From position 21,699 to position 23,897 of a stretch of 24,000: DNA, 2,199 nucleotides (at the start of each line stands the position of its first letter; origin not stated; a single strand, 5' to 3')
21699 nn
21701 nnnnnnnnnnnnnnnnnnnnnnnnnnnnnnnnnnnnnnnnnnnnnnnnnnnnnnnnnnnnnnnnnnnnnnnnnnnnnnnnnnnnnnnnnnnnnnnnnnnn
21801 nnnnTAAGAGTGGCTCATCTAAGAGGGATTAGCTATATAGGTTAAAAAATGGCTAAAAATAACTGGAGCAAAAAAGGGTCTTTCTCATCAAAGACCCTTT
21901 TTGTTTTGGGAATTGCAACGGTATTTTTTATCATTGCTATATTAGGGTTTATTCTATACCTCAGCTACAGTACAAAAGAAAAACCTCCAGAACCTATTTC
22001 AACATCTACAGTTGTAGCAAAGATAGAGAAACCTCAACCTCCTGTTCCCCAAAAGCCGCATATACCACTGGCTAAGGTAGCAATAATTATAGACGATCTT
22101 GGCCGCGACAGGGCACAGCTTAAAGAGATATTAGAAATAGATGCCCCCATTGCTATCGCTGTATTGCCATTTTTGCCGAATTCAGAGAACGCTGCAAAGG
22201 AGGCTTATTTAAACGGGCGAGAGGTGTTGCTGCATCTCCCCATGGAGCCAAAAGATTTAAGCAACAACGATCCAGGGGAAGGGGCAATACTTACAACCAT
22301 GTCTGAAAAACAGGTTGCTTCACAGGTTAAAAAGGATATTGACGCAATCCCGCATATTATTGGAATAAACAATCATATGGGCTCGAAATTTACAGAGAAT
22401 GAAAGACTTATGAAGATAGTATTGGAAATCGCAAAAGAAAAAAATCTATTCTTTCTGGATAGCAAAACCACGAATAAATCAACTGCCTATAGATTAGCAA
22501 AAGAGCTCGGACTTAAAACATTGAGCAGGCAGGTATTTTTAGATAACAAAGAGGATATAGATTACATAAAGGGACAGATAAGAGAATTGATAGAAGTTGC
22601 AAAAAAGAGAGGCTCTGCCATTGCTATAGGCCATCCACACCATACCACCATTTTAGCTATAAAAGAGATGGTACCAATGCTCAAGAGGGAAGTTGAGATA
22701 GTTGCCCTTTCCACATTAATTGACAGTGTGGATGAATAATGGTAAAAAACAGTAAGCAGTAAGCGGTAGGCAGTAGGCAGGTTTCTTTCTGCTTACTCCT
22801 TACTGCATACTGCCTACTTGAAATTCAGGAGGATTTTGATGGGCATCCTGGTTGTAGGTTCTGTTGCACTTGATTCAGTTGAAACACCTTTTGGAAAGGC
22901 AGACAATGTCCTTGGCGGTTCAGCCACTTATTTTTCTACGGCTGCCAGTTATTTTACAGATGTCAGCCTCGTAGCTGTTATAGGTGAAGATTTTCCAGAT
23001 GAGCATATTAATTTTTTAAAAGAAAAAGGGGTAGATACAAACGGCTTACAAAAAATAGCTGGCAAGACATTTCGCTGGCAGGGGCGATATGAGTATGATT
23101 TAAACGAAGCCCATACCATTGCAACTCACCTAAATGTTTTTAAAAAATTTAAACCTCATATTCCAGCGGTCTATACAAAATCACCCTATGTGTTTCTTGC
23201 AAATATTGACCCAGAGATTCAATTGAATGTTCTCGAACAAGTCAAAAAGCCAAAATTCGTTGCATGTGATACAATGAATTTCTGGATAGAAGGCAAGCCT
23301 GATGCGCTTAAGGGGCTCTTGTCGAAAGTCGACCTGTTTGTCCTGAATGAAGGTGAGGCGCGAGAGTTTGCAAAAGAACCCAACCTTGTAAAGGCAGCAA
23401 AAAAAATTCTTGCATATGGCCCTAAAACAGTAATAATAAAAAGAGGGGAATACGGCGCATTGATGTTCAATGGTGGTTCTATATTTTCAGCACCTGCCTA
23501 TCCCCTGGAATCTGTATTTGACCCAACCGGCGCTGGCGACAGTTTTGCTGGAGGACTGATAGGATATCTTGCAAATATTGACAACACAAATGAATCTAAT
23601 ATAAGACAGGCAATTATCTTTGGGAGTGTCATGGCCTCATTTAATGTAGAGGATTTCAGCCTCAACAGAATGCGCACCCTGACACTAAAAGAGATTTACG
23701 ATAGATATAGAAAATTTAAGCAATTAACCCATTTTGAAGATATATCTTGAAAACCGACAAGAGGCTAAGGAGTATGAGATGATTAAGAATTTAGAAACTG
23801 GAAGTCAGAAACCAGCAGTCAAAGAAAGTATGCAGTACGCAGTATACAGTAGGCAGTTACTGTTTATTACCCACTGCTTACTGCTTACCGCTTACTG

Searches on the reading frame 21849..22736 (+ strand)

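Call 31: search_protein_families(library=pfam, proteins=[window:21849-22736:+], max_evalue=0.001)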
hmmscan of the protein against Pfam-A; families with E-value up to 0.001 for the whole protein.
window:21849-22736:+ (296 aa): 2 families
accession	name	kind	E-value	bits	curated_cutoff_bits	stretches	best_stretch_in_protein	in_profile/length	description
PF04748.18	Polysacc_deac_2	-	7.5e-80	267.4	27.5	1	79-290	1-211/212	Divergent polysaccharide deacetylase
PF04277.18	OAD_gamma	-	0.00066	20.8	27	0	17-80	6-68/76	Oxaloacetate decarboxylase, gamma chain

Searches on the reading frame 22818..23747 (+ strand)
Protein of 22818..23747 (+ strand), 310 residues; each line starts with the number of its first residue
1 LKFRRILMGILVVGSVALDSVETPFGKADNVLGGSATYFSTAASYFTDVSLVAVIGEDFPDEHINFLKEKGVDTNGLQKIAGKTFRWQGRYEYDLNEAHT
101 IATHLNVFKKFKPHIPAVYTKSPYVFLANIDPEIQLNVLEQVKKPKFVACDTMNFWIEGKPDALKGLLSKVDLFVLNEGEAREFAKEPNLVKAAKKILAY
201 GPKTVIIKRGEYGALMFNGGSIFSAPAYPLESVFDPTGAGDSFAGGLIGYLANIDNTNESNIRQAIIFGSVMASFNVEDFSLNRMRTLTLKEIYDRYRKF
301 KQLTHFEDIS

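Call 31: search_protein_families(library=pfam, proteins=[window:22818-23747:+], max_evalue=0.001)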
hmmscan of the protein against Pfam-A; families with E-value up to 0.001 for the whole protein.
window:22818-23747:+ (310 aa): 2 families
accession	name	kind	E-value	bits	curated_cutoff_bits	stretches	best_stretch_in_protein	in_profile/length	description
PF00294.29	PfkB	-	2.2e-28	99.9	25.8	1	32-281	35-294/302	pfkB family carbohydrate kinase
PF08543.17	Phos_pyr_kin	-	0.00097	19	27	0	141-266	89-225/246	Phosphomethylpyrimidine kinase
